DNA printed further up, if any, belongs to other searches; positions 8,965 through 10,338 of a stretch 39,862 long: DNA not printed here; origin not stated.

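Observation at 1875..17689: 16-kb oxidoreductase and TIM-barrel-rich sugar-acid locus with no kinase, no regulator and no lyase, built around a TTT transporter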

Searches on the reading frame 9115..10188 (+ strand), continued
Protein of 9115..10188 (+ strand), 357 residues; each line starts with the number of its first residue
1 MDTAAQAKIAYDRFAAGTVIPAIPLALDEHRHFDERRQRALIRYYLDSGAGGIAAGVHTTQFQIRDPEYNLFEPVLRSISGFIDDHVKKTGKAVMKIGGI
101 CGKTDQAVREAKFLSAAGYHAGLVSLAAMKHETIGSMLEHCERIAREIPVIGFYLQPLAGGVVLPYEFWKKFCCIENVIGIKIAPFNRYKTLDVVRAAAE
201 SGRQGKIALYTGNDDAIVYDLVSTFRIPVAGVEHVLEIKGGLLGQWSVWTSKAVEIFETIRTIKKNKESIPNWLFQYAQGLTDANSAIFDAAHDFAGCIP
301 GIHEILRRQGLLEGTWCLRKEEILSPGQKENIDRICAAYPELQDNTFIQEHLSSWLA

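Call 54: search_protein_families(library=pfam, proteins=[L059:1876-3042:+], max_evalue=0.001)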
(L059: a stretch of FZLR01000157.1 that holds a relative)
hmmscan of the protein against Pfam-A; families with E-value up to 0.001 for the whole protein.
L059:1876-3042:+ (388 aa): 1 family
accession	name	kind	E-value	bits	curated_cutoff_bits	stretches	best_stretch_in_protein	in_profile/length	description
PF06187.17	DUF993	-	9.5e-186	617.7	24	1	5-387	2-382/382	Protein of unknown function (DUF993)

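Call 57: list_cluster_members(proteins=[window:9115-10188:+, window:14311-15717:+, window:16532-17689:+, window:37763-39523:+, window:35427-37385:+, window:19181-20950:+, window:12310-13323:-, window:2948-4036:+])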
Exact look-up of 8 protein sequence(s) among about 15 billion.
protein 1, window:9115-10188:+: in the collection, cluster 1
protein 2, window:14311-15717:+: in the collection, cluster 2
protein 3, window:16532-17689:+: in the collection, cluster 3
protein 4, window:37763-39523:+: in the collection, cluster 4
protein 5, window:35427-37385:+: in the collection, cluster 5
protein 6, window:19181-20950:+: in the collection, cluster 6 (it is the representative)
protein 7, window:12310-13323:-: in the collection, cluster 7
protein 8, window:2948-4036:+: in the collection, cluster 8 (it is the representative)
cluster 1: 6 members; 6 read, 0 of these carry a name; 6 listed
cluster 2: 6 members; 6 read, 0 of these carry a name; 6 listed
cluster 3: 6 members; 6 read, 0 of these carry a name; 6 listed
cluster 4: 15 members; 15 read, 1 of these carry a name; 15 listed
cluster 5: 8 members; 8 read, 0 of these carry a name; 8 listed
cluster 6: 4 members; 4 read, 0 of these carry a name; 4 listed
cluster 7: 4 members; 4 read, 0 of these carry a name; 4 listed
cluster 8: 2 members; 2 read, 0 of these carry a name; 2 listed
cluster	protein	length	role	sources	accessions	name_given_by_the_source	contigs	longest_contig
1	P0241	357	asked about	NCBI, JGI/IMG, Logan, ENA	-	-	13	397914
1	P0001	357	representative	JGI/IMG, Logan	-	-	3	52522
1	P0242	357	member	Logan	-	-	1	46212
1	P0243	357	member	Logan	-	-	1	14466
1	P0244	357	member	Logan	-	-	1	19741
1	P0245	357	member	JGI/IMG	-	-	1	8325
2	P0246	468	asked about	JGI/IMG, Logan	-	-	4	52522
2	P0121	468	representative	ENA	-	-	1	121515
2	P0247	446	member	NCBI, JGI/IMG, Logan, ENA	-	-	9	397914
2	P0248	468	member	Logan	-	-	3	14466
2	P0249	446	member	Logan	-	-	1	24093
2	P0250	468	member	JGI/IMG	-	-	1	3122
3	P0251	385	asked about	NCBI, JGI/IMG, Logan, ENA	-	-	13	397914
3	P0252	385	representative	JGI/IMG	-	-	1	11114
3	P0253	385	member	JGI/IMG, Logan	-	-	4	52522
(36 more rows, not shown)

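Call 87: predict_structure(alignment_id=A1)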
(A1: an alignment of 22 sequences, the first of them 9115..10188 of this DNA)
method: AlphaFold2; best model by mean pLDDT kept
length: 357 residues; sequences in the alignment: 22
mean_pLDDT: 90.6   pTM: 0.90
mean pLDDT of the five models: 90.6, 89.8, 89.4, 87.3, 86.7
residues with pLDDT >= 90: 263; 70-90: 81; 50-70: 12; < 50: 1
segments of 3 or more residues with pLDDT < 50: none
pLDDT, mean of each block of 10 residues (from residue 1): 77 94 91 94 96 84 87 96 97 95 95 97 91 95 97 73 87 95 81 93 92 86 92 93 83 94 94 92 91 84 92 84 91 95 93 95
secondary structure, 60 per line:
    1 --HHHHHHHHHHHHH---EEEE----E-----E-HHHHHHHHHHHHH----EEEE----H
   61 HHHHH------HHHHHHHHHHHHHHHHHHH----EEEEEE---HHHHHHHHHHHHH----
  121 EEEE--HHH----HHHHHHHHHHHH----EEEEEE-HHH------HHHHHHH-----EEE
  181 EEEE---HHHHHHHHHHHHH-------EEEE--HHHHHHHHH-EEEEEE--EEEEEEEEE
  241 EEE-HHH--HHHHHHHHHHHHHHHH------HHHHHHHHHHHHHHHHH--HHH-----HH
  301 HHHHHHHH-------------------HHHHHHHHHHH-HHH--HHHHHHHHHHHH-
elements in order: H3-15 E19-22 H35-47 E52-55 H60-65 H72-90 E95-100 H104-116 E121-124 H134-145 E150-155 H166-172 E178-184 H188-200 E208-211 H214-222 E224-229 E232-243 H250-265 H272-288 H299-308 H328-338 H345-356

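Call 90: fold_search(model_id=the predicted structure, library=pdb)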
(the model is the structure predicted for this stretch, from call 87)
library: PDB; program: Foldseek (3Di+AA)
matches with E <= 10: 1742; with E <= 0.001: 484
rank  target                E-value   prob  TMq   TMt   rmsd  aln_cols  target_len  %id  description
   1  3qze_B                1.2e-13  1.00  0.67  0.82   3.8       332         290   19  Crystal Structure of DapA (PA1010) at 1.6 A resolution (released 2012-01-25)
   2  6p90_A                2.6e-13  1.00  0.69  0.84   3.3       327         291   19  Crystal structure of PaDHDPS2-H56Q mutant (released 2019-08-07)
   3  3s5o                  6.6e-13  1.00  0.69  0.82   3.7       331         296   14  Crystal Structure of Human 4-hydroxy-2-oxoglutarate Aldolase Bound to Pyruvate (released 2011-10-26)
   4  3qze_A                1.1e-12  1.00  0.69  0.84   3.3       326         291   18  Crystal Structure of DapA (PA1010) at 1.6 A resolution (released 2012-01-25)
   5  5zka_B                1.3e-12  1.00  0.69  0.83   3.3       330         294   18  Crystal structure of N-acetylneuraminate lyase from Fusobacterium nucleatum complexed with Pyruvate (released 2018-12-05)
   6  4nq1_A                1.6e-12  1.00  0.72  0.88   2.7       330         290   17  Legionella pneumophila dihydrodipicolinate synthase with first substrate pyruvate bound in the active site (released 2014-01-01)
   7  5zka_A                1.7e-12  1.00  0.68  0.81   4.0       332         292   17  Crystal structure of N-acetylneuraminate lyase from Fusobacterium nucleatum complexed with Pyruvate (released 2018-12-05)
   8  8u92_F                1.7e-12  1.00  0.67  0.79   4.0       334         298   18  Crystal structure of N-acetylneuraminate lyase (NanA) from Klebsiella aerogenes (pyruvate bound, Orthorhombic P form) (released 2023-09-27)
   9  3s5n                  2.0e-12  1.00  0.70  0.83   3.6       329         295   14  Crystal Structure of Human 4-hydroxy-2-oxoglutarate Aldolase (released 2011-10-26)
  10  3noe_A                2.2e-12  1.00  0.68  0.82   3.9       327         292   19  Crystal Structure of Dihydrodipicolinate synthase from Pseudomonas aeruginosa (released 2010-07-28)
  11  5c55_B                2.3e-12  1.00  0.72  0.83   3.7       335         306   16  Crystal structure of the Y138F mutant of C.glutamicum N-acetylneuraminic acid lyase in complex with pyruvate (released 2016-06-22)
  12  8u91_A                2.3e-12  1.00  0.67  0.79   4.0       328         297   16  Crystal structure of N-acetylneuraminate lyase (NanA) from Klebsiella aerogenes (Apo, Orthorhombic P form) (released 2023-09-27)
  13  3ird                  2.7e-12  1.00  0.72  0.87   2.8       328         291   16  Structure of dihydrodipicolinate synthase from Clostridium botulinum (released 2009-09-22)
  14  8u92_A                2.9e-12  1.00  0.67  0.79   4.0       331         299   18  Crystal structure of N-acetylneuraminate lyase (NanA) from Klebsiella aerogenes (pyruvate bound, Orthorhombic P form) (released 2023-09-27)
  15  3eb2_B                3.8e-12  1.00  0.68  0.82   3.5       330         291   16  Crystal structure of Dihydrodipicolinate Synthase from Rhodopseudomonas palustris at 2.0A resolution (released 2008-09-02)
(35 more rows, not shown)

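Call 91: search_protein_families(library=pfam, proteins=[L025:2865-5105:+, L025:5157-6203:+, L025:6282-7451:+, L025:7491-8807:+, L069:4277-5746:+, L069:5697-6779:+, L069:6786-8738:+, L069:12603-13670:+, L088:11098-13173:+, L058:13184-15469:+], max_evalue=0.0001)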
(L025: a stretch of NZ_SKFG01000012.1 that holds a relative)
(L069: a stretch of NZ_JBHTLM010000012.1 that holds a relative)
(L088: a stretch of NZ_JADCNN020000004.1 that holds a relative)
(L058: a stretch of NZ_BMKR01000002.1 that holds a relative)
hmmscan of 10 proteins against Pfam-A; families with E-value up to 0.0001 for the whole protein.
L025:2865-5105:+ (746 aa): 2 families
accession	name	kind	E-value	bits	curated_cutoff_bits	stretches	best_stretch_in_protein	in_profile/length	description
PF12833.13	HTH_18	-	5e-22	78.4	33.6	1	664-743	1-80/80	Helix-turn-helix domain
PF00165.29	HTH_AraC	-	6.9e-15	55.2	26.6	1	704-742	2-42/42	Bacterial regulatory helix-turn-helix proteins, AraC family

L025:5157-6203:+ (348 aa): 3 families
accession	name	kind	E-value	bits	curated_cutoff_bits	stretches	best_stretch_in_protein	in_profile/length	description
PF00107.32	ADH_zinc_N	-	2.1e-15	57.2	31.8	1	160-280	2-123/129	Zinc-binding dehydrogenase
PF13602.12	ADH_zinc_N_2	-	6.8e-08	33.9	27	1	192-336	2-124/134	Zinc-binding dehydrogenase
PF08240.17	ADH_N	-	2.5e-06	28.1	23.5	1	41-98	3-67/104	Alcohol dehydrogenase GroES-like domain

L025:6282-7451:+ (389 aa): 3 families
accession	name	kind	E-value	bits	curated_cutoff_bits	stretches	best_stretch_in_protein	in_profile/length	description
PF13527.13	Acetyltransf_9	-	3.2e-22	79.3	25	1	6-132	4-126/127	Acetyltransferase (GNAT) domain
PF00583.31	Acetyltransf_1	-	1.4e-10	41.9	20.7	1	39-115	24-95/116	Acetyltransferase (GNAT) family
PF13508.13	Acetyltransf_7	-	6.9e-08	33.2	27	1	49-131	4-83/84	Acetyltransferase (GNAT) domain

L025:7491-8807:+ (438 aa): 1 family
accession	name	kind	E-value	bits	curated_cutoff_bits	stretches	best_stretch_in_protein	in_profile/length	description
PF24898.2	GGDEF_GdpP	-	1.6e-06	28.8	30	1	210-330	1-123/126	Cyclic-di-AMP phosphodiesterase GdpP-like, GGDEF domain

L069:4277-5746:+ (489 aa): 3 families
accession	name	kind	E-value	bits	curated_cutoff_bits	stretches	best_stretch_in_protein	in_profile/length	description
PF00251.26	Glyco_hydro_32N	-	1.8e-104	350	22.1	1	37-338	1-307/307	Glycosyl hydrolases family 32 N-terminal domain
PF08244.19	Glyco_hydro_32C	-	1.5e-32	113.3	21.9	1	341-487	1-157/158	Glycosyl hydrolases family 32 C terminal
PF04616.20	Glyco_hydro_43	-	5.1e-05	23.2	32.2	0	68-129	27-90/288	Glycosyl hydrolases family 43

L069:5697-6779:+ (360 aa): 1 family
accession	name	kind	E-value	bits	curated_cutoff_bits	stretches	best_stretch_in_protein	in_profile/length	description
PF00294.29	PfkB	-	1.1e-72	245.3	25.8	1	36-345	4-301/302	pfkB family carbohydrate kinase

L069:6786-8738:+ (650 aa): 3 families
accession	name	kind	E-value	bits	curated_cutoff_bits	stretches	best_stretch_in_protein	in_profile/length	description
PF00358.26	PTS_EIIA_1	-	8.9e-48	161.6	27.2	1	503-623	4-123/127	phosphoenolpyruvate-dependent sugar phosphotransferase system, EIIA 1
PF02378.23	PTS_EIIC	-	5.1e-44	151.1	30.7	1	110-401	1-319/319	Phosphotransferase system, EIIC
PF00367.25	PTS_EIIB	-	1.3e-14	53.7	27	1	9-42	1-34/34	phosphotransferase system, EIIB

L069:12603-13670:+ (355 aa): 3 families
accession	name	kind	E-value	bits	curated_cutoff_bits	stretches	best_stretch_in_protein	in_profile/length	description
PF01408.29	GFO_IDH_MocA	-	7.9e-30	104.5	24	1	4-125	1-120/120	Oxidoreductase family, NAD-binding Rossmann fold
PF02894.22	GFO_IDH_MocA_C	-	1.5e-26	94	22.9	1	137-351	1-215/218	Oxidoreductase family, C-terminal alpha/beta domain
PF22725.1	GFO_IDH_MocA_C3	-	1.4e-24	86.9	27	1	135-274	3-123/124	GFO/IDH/MocA C-terminal domain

L088:11098-13173:+ (691 aa): 2 families
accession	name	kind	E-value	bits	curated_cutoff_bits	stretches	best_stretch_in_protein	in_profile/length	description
PF16889.11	Hepar_II_III_N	-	5.8e-46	157.8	22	1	64-312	76-317/340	Heparinase II/III N-terminus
PF07940.18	Hepar_II_III_C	-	2e-35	122.9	24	1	365-595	6-227/237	Heparinase II/III-like, C-terminal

L058:13184-15469:+ (761 aa): 2 families
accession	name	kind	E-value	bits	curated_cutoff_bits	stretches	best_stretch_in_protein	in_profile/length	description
PF12833.13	HTH_18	-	1.8e-22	79.9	33.6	1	673-751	1-79/80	Helix-turn-helix domain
PF00165.29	HTH_AraC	-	1.8e-13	50.7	26.6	1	716-751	8-42/42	Bacterial regulatory helix-turn-helix proteins, AraC family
